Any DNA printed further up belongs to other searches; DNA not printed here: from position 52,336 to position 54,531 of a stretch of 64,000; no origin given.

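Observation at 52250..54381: his-attenuator-like leader (7 His in 9 codons plus intrinsic terminator) in front of a domain-less 631-aa membrane protein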

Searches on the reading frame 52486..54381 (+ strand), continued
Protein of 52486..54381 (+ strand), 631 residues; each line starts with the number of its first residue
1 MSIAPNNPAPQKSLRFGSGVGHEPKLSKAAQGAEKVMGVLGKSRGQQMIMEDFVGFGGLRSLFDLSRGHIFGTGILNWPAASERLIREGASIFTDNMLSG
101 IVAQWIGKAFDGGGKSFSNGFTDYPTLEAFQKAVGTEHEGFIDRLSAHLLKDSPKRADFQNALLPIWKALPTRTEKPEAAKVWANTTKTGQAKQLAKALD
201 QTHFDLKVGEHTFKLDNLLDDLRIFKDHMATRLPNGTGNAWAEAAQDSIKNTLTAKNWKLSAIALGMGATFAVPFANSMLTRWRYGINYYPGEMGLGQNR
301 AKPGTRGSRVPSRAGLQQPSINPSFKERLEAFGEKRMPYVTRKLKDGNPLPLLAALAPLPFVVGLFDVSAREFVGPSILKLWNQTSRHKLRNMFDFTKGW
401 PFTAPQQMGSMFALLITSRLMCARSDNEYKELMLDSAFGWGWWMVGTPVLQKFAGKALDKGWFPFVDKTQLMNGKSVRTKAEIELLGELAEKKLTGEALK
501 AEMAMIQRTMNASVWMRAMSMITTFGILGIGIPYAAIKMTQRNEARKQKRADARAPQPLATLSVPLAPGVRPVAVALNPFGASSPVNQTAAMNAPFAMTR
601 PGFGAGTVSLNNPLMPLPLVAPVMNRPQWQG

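Call 60: list_cluster_members(proteins=[P0031, P0040, P0063, P0086, P0102, P0110, P0122, P0134, P0148, P0172])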
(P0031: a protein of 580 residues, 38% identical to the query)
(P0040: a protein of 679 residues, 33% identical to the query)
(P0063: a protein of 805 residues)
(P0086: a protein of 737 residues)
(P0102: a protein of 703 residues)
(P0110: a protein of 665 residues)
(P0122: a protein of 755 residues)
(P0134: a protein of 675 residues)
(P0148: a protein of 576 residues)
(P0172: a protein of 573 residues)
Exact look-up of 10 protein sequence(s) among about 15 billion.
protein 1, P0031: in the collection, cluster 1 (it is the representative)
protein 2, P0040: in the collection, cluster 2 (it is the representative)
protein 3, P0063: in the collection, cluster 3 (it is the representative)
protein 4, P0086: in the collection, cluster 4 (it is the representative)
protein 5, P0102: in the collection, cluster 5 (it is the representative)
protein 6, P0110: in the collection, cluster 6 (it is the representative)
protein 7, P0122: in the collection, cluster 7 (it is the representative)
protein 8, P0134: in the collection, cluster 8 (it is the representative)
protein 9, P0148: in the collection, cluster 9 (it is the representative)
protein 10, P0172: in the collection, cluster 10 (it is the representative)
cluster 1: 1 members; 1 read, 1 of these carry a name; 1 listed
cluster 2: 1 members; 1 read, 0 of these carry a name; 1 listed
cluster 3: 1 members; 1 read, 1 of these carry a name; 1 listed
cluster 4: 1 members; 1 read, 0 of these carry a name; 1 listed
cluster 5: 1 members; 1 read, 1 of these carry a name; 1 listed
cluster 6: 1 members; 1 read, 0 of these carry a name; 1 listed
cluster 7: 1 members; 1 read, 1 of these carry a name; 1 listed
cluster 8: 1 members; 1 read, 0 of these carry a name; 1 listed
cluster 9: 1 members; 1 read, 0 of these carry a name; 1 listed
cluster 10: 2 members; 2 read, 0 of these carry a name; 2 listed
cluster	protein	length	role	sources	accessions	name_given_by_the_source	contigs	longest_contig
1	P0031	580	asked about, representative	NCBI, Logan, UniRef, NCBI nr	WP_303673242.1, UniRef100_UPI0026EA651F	hypothetical protein [Vampirovibrio chlorellavorus] | hypothetical protein n=1 Tax=Vampirovibrio chlorellavorus TaxID=758823 RepID=UPI0026EA651F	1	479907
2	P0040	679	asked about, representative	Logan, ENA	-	-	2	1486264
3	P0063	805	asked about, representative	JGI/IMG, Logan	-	hypothetical protein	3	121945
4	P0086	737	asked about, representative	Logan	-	-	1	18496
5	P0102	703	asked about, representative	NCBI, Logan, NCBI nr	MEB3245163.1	MAG: hypothetical protein VKJ06_04160 [Vampirovibrionales bacterium] | hypothetical protein [Vampirovibrionales bacterium]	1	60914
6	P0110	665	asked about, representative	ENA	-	-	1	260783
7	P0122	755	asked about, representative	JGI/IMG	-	hypothetical protein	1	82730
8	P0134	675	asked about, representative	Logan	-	-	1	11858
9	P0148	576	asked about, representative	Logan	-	-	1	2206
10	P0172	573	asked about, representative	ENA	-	-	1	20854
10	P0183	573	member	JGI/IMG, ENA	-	-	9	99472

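Call 61: find_encoding_contigs(protein=P0102, flank=3000, max_places=1)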
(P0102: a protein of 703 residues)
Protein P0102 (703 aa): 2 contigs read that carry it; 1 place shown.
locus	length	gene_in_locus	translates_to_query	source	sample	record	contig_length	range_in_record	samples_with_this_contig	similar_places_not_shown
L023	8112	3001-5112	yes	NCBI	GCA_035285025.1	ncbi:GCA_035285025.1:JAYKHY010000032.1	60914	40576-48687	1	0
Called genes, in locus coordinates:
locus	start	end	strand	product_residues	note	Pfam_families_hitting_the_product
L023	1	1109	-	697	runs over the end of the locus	PF04851:ResIII, PF00270:DEAD (faint), PF17757:UvrB_inter, PF27431:UvrB_3rd, PF00271:Helicase_C, PF12344:UvrB, PF02151:UVR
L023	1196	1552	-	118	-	-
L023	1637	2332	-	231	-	-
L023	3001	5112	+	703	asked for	-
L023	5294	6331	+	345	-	PF05430:Methyltransf_30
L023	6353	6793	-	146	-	-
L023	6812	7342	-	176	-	-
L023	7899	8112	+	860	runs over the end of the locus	PF00390:malic, PF00208:ELFV_dehydrog (faint), PF03949:Malic_M, PF00899:ThiF (weak), PF00390:malic, PF03949:Malic_M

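Call 62: find_encoding_contigs(protein=P0110, flank=3000, max_places=1)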
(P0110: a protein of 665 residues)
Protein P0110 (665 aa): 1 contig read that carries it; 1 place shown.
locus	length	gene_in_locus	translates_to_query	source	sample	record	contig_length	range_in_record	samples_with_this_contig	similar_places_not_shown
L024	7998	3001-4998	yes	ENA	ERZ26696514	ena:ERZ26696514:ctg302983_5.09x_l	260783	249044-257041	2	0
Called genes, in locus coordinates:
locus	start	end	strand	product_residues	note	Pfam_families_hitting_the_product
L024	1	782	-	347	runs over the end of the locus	-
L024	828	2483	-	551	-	-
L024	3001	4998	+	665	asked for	-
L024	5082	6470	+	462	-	PF04055:Radical_SAM, PF06969:HemN_C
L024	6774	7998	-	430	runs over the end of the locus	PF01047:MarR (faint), PF00392:GntR, PF13545:HTH_Crp_2 (faint), PF01325:Fe_dep_repress (faint), PF01978:TrmB (faint), PF14502:HTH_41 (weak), PF00392:GntR, PF02082:Rrf2, +12 more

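Call 63: find_encoding_contigs(protein=P0063, flank=3000, max_places=1)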
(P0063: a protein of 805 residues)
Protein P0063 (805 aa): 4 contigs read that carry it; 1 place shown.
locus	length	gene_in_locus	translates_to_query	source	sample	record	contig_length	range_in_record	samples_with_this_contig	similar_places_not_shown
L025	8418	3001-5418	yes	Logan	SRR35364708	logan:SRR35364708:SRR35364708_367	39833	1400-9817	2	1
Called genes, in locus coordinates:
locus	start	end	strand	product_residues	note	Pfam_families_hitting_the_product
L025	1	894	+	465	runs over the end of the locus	PF01654:Cyt_bd_oxida_I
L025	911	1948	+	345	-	PF02322:Cyt_bd_oxida_II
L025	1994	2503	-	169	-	-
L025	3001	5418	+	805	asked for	-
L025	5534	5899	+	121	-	-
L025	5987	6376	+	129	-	-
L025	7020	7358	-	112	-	-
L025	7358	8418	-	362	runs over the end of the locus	PF00437:T2SSE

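Call 67: fold_search(model_id=the predicted structure, library=pdb)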
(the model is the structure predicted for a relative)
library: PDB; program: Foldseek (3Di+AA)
matches with E <= 10: 118; with E <= 0.001: 0
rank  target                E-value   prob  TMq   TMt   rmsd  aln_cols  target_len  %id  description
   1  7wax                  1.3e-01  0.11  0.09  0.11  24.2       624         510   13  MurJ inward occluded form (released 2022-06-01)
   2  4u4t                  1.6e-01  0.10  0.08  0.11  25.8       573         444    9  Structure of a nitrate/nitrite antiporter NarK in nitrate-bound inward-open state (released 2015-07-15)
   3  4jre_D                2.0e-01  0.10  0.08  0.11  27.1       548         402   12  Crystal structure of nitrate/nitrite exchanger NarK with nitrite bound (released 2013-05-15)
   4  6wzb_A                2.1e-01  0.13  0.10  0.13  24.3       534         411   12  Crystal structure of the GltPh V216C-G388C mutant cross-linked with divalent mercury (released 2021-02-17)
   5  8dl7_A                3.0e-01  0.08  0.08  0.10  29.7       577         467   11  Cryo-EM structure of human ferroportin/slc40 bound to minihepcidin PR73 in nanodisc (released 2022-12-07)
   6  6gs7_A                5.1e-01  0.06  0.09  0.11  26.8       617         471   10  Crystal structure of peptide transporter DtpA-nanobody in glycine buffer (released 2019-01-30)
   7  8xo9                  5.5e-01  0.06  0.08  0.11  28.5       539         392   11  VMAT2 complex with noradrenaline in cytosol-facing state (released 2024-05-08)
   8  6x15_A                5.9e-01  0.08  0.10  0.13  25.8       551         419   11  Inward-facing state of the glutamate transporter homologue GltPh in complex with L-aspartate and sodium ions (released 2020-11-18)
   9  8qb4                  8.1e-01  0.10  0.12  0.17  21.1       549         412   12  Crystal structure of apo-GltTk obtained with in meso crystallization (H32 space group) (released 2024-09-11)
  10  4ikv                  9.1e-01  0.06  0.11  0.12  26.9       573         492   15  Crystal structure of peptide transporter POT (released 2013-07-10)
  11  9okg                  9.5e-01  0.04  0.08  0.09  28.7       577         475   11  Cryo-EM structure of human SV2A in complex with levetiracetam (released 2025-12-10)
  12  8b71_A                1.1e+00  0.08  0.11  0.12  27.4       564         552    9  Upright KimA dimer with bound c-di-AMP from B. subtilis (released 2023-01-18)
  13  6x01_A                1.3e+00  0.07  0.10  0.14  23.7       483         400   13  Crystal structure of the GltPh V216C-A391C mutant cross-linked in outward-facing state (released 2021-02-17)
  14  8oud_A                1.3e+00  0.06  0.10  0.13  24.8       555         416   10  Structure of the human neutral amino acid transporter ASCT2 in complex with nanobody 469 (released 2024-05-01)
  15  7r5k_E0               1.5e+00  0.03  0.08  0.09  29.1       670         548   11  Human nuclear pore complex (constricted) (released 2022-06-22)
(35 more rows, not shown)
